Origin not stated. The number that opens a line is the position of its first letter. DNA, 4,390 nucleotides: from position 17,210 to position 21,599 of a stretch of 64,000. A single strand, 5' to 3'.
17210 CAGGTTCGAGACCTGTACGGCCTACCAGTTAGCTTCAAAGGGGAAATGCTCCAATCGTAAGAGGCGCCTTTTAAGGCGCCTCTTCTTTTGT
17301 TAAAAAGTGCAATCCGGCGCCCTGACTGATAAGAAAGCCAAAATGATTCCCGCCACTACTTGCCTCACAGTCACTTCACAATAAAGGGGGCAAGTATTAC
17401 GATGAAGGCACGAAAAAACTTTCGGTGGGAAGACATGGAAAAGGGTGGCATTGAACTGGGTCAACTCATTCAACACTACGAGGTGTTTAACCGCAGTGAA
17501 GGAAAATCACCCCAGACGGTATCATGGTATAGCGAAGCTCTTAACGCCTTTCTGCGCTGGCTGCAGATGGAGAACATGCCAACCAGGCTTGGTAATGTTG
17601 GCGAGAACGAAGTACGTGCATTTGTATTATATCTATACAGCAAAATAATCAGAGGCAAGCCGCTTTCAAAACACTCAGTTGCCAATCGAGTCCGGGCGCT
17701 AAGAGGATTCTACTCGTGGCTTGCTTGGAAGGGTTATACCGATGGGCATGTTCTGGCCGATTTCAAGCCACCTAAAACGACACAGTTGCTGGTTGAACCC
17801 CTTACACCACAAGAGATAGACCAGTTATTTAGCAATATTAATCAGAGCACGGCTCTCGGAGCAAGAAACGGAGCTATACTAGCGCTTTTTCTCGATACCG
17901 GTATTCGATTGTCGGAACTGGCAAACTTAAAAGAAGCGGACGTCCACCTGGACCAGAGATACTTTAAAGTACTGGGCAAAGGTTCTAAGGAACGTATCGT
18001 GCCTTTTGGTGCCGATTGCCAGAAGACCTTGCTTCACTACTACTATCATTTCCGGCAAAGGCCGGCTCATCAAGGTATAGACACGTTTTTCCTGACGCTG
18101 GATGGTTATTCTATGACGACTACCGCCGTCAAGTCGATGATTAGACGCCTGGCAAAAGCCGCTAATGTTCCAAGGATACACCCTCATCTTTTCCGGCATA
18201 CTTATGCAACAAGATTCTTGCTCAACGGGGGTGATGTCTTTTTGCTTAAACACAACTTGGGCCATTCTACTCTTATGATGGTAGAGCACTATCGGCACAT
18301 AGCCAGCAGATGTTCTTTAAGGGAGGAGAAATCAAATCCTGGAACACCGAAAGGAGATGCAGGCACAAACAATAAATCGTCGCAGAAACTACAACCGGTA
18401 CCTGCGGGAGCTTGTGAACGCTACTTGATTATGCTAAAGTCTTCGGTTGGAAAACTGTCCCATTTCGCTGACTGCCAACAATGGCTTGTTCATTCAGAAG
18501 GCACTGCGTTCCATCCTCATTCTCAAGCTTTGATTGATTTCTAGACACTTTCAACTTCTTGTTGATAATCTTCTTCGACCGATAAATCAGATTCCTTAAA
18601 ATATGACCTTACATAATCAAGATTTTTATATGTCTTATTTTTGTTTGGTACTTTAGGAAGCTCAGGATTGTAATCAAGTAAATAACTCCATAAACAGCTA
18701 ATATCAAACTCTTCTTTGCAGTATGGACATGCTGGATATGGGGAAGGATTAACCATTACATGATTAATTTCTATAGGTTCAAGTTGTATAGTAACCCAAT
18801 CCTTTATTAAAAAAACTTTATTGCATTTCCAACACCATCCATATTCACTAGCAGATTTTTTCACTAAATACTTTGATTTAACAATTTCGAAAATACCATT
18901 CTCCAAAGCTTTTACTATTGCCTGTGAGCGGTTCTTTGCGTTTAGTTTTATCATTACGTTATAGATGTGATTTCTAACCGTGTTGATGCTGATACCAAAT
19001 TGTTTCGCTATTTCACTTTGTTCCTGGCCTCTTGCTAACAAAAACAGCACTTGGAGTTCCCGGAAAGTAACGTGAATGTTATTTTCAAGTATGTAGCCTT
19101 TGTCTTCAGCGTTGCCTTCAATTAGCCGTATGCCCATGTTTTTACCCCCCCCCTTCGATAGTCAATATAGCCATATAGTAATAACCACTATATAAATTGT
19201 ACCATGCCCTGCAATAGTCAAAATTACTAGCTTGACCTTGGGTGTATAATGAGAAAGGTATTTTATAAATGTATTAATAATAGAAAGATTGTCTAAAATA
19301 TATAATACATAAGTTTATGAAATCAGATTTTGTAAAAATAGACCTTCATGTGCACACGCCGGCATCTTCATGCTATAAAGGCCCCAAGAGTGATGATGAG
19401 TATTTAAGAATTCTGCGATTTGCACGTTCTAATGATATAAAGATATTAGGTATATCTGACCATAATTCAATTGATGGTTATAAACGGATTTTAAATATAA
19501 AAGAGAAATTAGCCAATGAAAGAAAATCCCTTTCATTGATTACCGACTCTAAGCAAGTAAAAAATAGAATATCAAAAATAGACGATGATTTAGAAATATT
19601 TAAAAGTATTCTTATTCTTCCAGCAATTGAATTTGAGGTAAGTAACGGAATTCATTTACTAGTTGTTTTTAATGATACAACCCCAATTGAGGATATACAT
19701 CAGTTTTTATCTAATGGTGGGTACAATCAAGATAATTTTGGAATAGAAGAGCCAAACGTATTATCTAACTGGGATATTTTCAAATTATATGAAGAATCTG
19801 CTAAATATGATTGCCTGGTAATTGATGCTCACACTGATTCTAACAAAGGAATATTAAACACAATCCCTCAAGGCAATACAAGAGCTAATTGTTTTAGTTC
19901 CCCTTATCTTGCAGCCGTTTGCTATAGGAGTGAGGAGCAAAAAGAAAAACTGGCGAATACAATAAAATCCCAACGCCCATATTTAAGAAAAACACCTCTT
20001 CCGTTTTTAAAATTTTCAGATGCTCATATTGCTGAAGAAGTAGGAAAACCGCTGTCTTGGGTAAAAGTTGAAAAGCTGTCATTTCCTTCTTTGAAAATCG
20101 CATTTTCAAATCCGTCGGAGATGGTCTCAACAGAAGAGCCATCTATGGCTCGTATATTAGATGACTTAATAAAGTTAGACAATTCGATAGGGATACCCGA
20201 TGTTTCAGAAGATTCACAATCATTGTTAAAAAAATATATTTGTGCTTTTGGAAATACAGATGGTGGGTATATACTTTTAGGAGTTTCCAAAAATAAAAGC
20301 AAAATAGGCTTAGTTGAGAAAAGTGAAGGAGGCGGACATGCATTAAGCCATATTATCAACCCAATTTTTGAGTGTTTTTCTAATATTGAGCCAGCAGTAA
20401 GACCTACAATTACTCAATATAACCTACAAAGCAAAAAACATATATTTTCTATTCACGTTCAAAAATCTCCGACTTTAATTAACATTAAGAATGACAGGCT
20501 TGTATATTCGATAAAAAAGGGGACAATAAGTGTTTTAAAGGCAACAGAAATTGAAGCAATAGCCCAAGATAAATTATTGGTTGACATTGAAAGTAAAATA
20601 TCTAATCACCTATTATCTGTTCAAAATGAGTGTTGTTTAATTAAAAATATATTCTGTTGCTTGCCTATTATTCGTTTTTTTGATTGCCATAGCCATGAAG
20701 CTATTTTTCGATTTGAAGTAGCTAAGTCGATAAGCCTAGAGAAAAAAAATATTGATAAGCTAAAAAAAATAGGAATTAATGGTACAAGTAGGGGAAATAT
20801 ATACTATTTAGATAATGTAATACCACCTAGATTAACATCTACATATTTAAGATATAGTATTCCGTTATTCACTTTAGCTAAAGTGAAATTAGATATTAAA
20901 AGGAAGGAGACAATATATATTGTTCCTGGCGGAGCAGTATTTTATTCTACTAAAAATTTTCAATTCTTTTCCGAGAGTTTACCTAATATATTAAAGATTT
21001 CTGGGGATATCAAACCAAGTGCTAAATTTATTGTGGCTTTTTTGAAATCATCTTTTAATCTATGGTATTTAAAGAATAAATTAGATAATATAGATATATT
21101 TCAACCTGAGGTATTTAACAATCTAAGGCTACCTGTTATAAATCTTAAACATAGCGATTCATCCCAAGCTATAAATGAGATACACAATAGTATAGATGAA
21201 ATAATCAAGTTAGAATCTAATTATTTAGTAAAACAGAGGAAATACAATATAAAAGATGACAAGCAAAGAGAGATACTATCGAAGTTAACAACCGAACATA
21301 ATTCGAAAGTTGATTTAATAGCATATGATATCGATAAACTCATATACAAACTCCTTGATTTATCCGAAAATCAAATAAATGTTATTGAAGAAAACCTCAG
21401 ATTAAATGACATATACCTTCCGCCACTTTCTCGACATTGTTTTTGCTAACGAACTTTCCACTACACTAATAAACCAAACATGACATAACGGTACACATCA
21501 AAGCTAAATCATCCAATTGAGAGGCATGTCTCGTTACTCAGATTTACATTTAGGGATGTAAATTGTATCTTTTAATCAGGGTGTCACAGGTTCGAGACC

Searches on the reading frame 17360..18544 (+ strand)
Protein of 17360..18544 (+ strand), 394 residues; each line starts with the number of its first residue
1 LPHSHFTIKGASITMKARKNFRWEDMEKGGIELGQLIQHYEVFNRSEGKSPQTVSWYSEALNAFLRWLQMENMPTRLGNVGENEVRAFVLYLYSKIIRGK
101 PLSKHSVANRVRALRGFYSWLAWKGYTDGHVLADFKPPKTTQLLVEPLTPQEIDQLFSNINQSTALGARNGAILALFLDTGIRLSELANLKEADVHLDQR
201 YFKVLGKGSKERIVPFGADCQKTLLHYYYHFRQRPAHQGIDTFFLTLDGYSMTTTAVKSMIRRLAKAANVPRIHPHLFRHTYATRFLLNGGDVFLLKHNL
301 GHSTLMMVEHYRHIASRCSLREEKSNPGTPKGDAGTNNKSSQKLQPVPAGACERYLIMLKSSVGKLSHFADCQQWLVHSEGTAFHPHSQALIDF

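Call 91: search_protein_families(library=pfam, proteins=[window:17360-18544:+], max_evalue=0.00001)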
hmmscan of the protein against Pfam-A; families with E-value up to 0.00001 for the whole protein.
window:17360-18544:+ (394 aa): 3 families
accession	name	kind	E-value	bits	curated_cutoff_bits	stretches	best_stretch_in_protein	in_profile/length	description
PF00589.27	Phage_integrase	-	8.3e-32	110.8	27.1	1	148-315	3-169/172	Phage integrase family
PF02899.23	Phage_int_SAM_1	-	5.1e-09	36.7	22.3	1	46-125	11-83/83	Phage integrase, N-terminal SAM-like domain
PF13495.12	Phage_int_SAM_4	-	1.4e-07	32.3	27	1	44-122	9-79/85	Phage integrase, N-terminal SAM-like domain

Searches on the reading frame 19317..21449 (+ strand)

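Call 91: search_protein_families(library=pfam, proteins=[window:19317-21449:+], max_evalue=0.00001)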
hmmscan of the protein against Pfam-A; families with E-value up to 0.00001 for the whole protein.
window:19317-21449:+ (710 aa): 1 family
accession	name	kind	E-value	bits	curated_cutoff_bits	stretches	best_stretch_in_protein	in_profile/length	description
PF04326.19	SLFN_AlbA_2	-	7.1e-11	43.1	25.3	1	299-402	17-111/118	Schlafen, AlbA_2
